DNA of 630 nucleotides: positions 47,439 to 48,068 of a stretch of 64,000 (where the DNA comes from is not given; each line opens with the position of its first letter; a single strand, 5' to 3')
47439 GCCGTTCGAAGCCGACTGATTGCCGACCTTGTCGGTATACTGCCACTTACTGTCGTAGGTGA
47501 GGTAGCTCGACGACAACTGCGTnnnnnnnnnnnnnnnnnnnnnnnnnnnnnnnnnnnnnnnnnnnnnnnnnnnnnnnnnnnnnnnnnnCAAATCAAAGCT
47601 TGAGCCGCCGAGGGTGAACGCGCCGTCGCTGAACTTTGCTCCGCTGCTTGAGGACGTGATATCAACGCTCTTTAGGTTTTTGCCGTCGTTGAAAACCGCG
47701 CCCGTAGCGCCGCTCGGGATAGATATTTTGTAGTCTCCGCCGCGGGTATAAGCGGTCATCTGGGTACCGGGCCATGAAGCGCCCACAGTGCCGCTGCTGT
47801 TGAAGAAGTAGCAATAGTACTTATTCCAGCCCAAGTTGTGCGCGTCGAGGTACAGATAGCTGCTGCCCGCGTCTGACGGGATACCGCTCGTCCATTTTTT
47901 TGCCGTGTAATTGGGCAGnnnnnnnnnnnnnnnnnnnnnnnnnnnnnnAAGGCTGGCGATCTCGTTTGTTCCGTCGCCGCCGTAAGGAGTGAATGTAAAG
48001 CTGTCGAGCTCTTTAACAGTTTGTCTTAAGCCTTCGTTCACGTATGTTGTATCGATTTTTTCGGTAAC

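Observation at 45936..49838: Pilus tip adhesin combines a fibro-slime/PA14-like domain with an amylase-type starch-binding module (starch-adhesive pilus hypothesis)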

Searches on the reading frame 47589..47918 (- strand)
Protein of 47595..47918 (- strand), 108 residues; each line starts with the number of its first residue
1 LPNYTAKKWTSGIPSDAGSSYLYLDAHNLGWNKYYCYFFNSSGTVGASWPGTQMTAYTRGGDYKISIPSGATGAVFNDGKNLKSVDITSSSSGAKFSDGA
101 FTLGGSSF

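Call 24: find_homologous_proteins(query=window:47595-47918:-, max_evalue=0.001)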
Query seq(108 aa): 4 candidates shared short words with the query, none scored E <= 0.001.

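Call 28: search_protein_representatives(protein=window:47589-47912:-)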
Query: 108 residues. Proteins with E-value up to 0.001 (for the whole library): 418; up to 1e-10: 102; up to 1e-30: 7. The best 150 are listed.
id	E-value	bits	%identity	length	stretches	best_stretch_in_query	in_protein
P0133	1.8e-50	186.4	33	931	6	17-91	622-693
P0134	9.2e-40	151.9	35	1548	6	7-99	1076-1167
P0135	2.4e-38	147.3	31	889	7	14-98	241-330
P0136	7.9e-34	132.8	30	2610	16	12-89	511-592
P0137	2.1e-33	131.4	34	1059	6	16-88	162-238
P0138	2.5e-32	127.9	33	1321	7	20-91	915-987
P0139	4.6e-31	123.9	31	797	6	12-97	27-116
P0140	9.5e-30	119.6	32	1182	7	24-97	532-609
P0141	2.0e-28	115.4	32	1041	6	16-91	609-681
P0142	3.9e-27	111.2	30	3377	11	18-92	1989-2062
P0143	2.5e-25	105.4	35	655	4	25-88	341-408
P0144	2.1e-24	102.4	32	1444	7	12-98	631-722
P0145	4.7e-24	101.3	43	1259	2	16-92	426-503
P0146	9.7e-23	97.1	33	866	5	14-95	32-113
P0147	1.0e-22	97.0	29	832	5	23-104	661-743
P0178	1.7e-15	73.8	45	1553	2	13-98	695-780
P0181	5.8e-15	72.0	45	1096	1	14-93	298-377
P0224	3.7e-11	59.8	48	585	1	22-99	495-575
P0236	1.3e-10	58.0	45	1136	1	17-86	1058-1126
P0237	1.5e-10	57.8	41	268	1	16-93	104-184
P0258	1.4e-09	54.7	46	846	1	16-91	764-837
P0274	8.1e-09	52.3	29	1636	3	7-96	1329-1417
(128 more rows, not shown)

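Call 30: search_protein_families(library=pfam, proteins=[P0181, P0178, P0145, P0274, P0224, P0236, P0258, P0237], max_evalue=0.001)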
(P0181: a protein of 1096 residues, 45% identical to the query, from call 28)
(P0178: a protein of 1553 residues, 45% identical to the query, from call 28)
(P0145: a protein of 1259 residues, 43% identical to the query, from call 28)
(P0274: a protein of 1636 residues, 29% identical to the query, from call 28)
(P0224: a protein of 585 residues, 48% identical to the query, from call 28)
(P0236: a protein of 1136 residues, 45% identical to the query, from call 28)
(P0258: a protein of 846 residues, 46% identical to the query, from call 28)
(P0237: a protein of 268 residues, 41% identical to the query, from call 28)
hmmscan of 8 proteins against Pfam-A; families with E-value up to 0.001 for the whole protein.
P0181 (1096 aa): 2 families
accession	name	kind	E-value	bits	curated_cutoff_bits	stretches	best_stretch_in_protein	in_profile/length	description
PF16738.10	CBM26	-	1.6e-10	41.4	28.1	1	304-370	1-69/70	Starch-binding module 26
PF12892.13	FctA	-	1.7e-10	42.1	22.1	1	810-922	2-119/120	Spy0128-like isopeptide containing domain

P0178 (1553 aa): 4 families
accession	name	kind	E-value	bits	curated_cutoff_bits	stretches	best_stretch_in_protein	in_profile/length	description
PF16738.10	CBM26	-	1.9e-26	92.4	28.1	2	702-766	1-68/70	Starch-binding module 26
PF12892.13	FctA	-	7.2e-20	72.4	22.1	2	1135-1268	2-120/120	Spy0128-like isopeptide containing domain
PF17802.7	SpaA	-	4e-11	43.4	23.1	1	1401-1491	3-79/91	Prealbumin-like fold domain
PF24547.1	DUF7601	-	5.8e-11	43.4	27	1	1000-1126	2-115/116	Domain of unknown function (DUF7601)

P0145 (1259 aa): 3 families
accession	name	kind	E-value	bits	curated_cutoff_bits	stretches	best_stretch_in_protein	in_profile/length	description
PF16738.10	CBM26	-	6e-20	71.6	28.1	2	431-497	2-69/70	Starch-binding module 26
PF12892.13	FctA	-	3.9e-15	57.1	22.1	1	977-1090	2-119/120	Spy0128-like isopeptide containing domain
PF24547.1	DUF7601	-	1.9e-14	54.7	27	1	854-965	3-115/116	Domain of unknown function (DUF7601)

P0274 (1636 aa): 1 family
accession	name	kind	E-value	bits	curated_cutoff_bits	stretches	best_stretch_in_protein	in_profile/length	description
PF16738.10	CBM26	-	2.5e-28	98.5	28.1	2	1343-1405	1-66/70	Starch-binding module 26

P0224 (585 aa): 3 families
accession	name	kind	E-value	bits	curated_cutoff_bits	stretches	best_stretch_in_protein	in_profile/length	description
PF16738.10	CBM26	-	3.5e-13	49.9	28.1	1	494-562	1-69/70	Starch-binding module 26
PF07821.18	Alpha-amyl_C2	-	4.4e-11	43.3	27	1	418-475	2-60/60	Alpha-amylase C-terminal beta-sheet domain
PF09081.16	AMT4_dom_C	-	0.00064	20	27.6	0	404-458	5-58/64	Glucan 1,4-alpha-maltotetraohydrolase, domain C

P0236 (1136 aa): 3 families
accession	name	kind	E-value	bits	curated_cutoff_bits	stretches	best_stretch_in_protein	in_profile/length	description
PF18998.6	Flg_new_2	-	1.9e-16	60.2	23.6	2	875-936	9-71/73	Divergent InlB B-repeat domain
PF16738.10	CBM26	-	9.2e-11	42.2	28.1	1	1065-1125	5-68/70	Starch-binding module 26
PF09479.16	Flg_new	-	1.6e-06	28.6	27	2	876-933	9-65/65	Listeria-Bacteroides repeat domain (List_Bact_rpt)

P0258 (846 aa): 1 family
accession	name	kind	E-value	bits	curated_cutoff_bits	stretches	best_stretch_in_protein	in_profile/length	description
PF16738.10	CBM26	-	4.4e-10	40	28.1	1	770-833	3-69/70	Starch-binding module 26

P0237 (268 aa): 1 family
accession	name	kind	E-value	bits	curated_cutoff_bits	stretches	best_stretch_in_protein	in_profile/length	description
PF16738.10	CBM26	-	6.4e-09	36.3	28.1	1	108-175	1-68/70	Starch-binding module 26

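Call 36: find_encoding_contigs(protein=P0181, flank=6000, max_places=3)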
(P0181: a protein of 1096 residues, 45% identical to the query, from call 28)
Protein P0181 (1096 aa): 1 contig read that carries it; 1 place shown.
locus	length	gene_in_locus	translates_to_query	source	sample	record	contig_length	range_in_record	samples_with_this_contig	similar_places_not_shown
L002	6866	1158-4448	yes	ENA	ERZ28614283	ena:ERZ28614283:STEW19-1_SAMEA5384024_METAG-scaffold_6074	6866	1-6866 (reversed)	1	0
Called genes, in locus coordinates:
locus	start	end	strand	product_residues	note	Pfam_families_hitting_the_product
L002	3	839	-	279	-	?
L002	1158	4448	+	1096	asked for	PF16738:CBM26, PF12892:FctA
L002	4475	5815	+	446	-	PF00746:Gram_pos_anchor (weak)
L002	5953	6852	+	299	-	PF04203:Sortase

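Call 37: find_encoding_contigs(protein=P0145, flank=6000, max_places=3)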
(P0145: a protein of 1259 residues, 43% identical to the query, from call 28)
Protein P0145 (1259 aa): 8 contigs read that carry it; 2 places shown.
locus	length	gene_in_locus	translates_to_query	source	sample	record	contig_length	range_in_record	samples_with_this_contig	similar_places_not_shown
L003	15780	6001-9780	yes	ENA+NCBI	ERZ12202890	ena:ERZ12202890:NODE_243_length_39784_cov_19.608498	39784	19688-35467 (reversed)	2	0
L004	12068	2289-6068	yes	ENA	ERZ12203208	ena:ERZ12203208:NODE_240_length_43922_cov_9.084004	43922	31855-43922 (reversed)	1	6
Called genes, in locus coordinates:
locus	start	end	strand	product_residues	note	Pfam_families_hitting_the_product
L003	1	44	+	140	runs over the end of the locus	-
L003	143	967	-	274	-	PF08543:Phos_pyr_kin, PF00294:PfkB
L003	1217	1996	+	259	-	PF14471:DUF4428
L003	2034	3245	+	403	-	PF13306:LRR_5, PF02368:Big_2, PF26918:Ig_Eae (weak), PF26182:Ig_NUP210_5th (weak)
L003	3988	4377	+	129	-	PF01475:FUR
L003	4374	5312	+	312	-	PF01297:ZnuA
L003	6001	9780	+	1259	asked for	PF16738:CBM26, PF24547:DUF7601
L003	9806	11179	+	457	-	PF17802:SpaA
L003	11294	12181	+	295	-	PF04203:Sortase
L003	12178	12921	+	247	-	PF04203:Sortase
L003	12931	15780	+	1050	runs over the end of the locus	PF13855:LRR_8 (faint), PF13306:LRR_5, PF26918:Ig_Eae (faint), PF13306:LRR_5, PF02368:Big_2, PF22359:Big-like (faint), PF26182:Ig_NUP210_5th (faint), PF02368:Big_2 (weak)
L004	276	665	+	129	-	PF01475:FUR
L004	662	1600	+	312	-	PF01297:ZnuA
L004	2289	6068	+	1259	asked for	PF16738:CBM26, PF24547:DUF7601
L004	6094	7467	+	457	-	PF17802:SpaA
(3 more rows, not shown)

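Call 38: predict_structure(alignment_id=A3)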
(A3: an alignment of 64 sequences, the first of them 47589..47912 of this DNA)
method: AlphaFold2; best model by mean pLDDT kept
length: 108 residues; sequences in the alignment: 64
mean_pLDDT: 77.4   pTM: 0.70
mean pLDDT of the five models: 77.4, 73.6, 73.0, 71.4, 69.2
residues with pLDDT >= 90: 48; 70-90: 23; 50-70: 20; < 50: 17
segments of 3 or more residues with pLDDT < 50: 1-9, 102-108
pLDDT, mean of each block of 10 residues (from residue 1): 42 71 88 96 96 87 92 95 78 57 43
secondary structure, 60 per line:
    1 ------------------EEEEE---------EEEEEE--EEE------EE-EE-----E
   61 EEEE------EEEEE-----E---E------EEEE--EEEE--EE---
elements in order: E19-23 E33-38 E41-43 E60-64 E71-75 E92-95 E98-101

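Call 42: fold_search(model_id=the predicted structure, library=pdb)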
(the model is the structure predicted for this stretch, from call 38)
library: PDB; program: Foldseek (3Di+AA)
matches with E <= 10: 693; with E <= 0.001: 3
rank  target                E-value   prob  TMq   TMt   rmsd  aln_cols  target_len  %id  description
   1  2c3v_A                7.8e-04  1.00  0.57  0.65   3.4        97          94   21  Structure of iodinated CBM25 from Bacillus halodurans amylase (released 2005-10-17)
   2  2c3w_D                8.3e-04  1.00  0.61  0.69   2.9        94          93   22  Structure of CBM25 from Bacillus halodurans amylase in complex with maltotetraose (released 2005-10-17)
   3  2c3w_A                8.3e-04  1.00  0.59  0.66   3.0        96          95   22  Structure of CBM25 from Bacillus halodurans amylase in complex with maltotetraose (released 2005-10-17)
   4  2c3x_B                1.3e-03  1.00  0.59  0.66   3.1        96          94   21  Structure of iodinated CBM25 from Bacillus halodurans amylase in complex with maltotetraose (released 2005-10-17)
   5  7uww_B                1.5e-03  1.00  0.49  0.10   3.2        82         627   26  Sas6 with alpha-cyclodextrin (released 2023-06-14)
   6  7uwu_B                1.9e-03  1.00  0.50  0.10   3.1        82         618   28  Starch adherence system protein 6 (Sas6) (released 2023-06-14)
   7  2c3x_A                2.0e-03  1.00  0.59  0.68   3.0        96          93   21  Structure of iodinated CBM25 from Bacillus halodurans amylase in complex with maltotetraose (released 2005-10-17)
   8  7uwu_A                2.1e-03  1.00  0.57  0.12   3.5       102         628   22  Starch adherence system protein 6 (Sas6) (released 2023-06-14)
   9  7uww_A                2.4e-03  1.00  0.57  0.12   4.7       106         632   22  Sas6 with alpha-cyclodextrin (released 2023-06-14)
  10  2lab_MODEL_1_A        4.1e-03  1.00  0.55  0.57   4.6       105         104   22  Solution Strucuture of the CBM25-2 of beta/alpha-amylase from Paenibacillus polymyxa (released 2012-04-04)
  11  6b15_A                5.5e-03  1.00  0.62  0.34   3.0        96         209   20  Crystal structure of CBMbc (family CBM26) from Eubacterium rectale Amy13K (released 2017-11-29)
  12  2laa_MODEL_1_A        5.5e-03  1.00  0.48  0.50   3.4        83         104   22  Solution Strucuture of the CBM25-1 of beta/alpha-amylase from Paenibacillus polymyxa (released 2012-04-04)
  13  2c3h_B                6.2e-03  1.00  0.52  0.58   3.7        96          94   17  Structure of CBM26 from Bacillus halodurans amylase in complex with maltose (released 2005-10-17)
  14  7rft_A                1.7e-02  1.00  0.50  0.26   4.6       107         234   17  Domain 1 of Starch adherence system protein 20 (Sas20) from Ruminococcus bromii with maltotriose (released 2022-04-13)
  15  7raw                  1.8e-02  1.00  0.50  0.26   4.7       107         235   16  Domain 1 of Starch adherence system protein 20 (Sas20) from Ruminococcus bromii (released 2022-04-13)
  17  2c3h_D                2.7e-02  1.00  0.52  0.59   3.6        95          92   17  Structure of CBM26 from Bacillus halodurans amylase in complex with maltose (released 2005-10-17)
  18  2c3h_A                3.2e-02  1.00  0.45  0.52   3.2        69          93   17  Structure of CBM26 from Bacillus halodurans amylase in complex with maltose (released 2005-10-17)
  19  2c3h_C                3.4e-02  0.99  0.51  0.59   3.7        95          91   17  Structure of CBM26 from Bacillus halodurans amylase in complex with maltose (released 2005-10-17)
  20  2ya1_A                4.3e-02  0.98  0.52  0.08   4.7       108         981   21  Product complex of a multi-modular glycogen-degrading pneumococcal virulence factor SpuA (released 2011-04-20)
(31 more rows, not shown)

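Call 50: find_encoding_contigs(protein=P0178, flank=7000, max_places=2)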
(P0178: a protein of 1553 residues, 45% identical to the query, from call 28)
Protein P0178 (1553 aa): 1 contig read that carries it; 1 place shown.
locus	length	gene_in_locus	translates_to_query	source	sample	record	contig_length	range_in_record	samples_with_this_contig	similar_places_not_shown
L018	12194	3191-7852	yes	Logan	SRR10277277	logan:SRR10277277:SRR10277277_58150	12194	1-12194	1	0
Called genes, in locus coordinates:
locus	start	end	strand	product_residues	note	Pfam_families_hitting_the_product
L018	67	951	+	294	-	PF00404:Dockerin_1 (weak), PF00801:PKD (weak)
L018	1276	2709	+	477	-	PF01554:MatE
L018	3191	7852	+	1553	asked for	PF16738:CBM26, PF24547:DUF7601, PF12892:FctA, PF17802:SpaA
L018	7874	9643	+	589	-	PF16555:GramPos_pilinD1, PF17802:SpaA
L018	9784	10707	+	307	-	PF04203:Sortase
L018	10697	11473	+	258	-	PF04203:Sortase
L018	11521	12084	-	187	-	PF18907:DUF5662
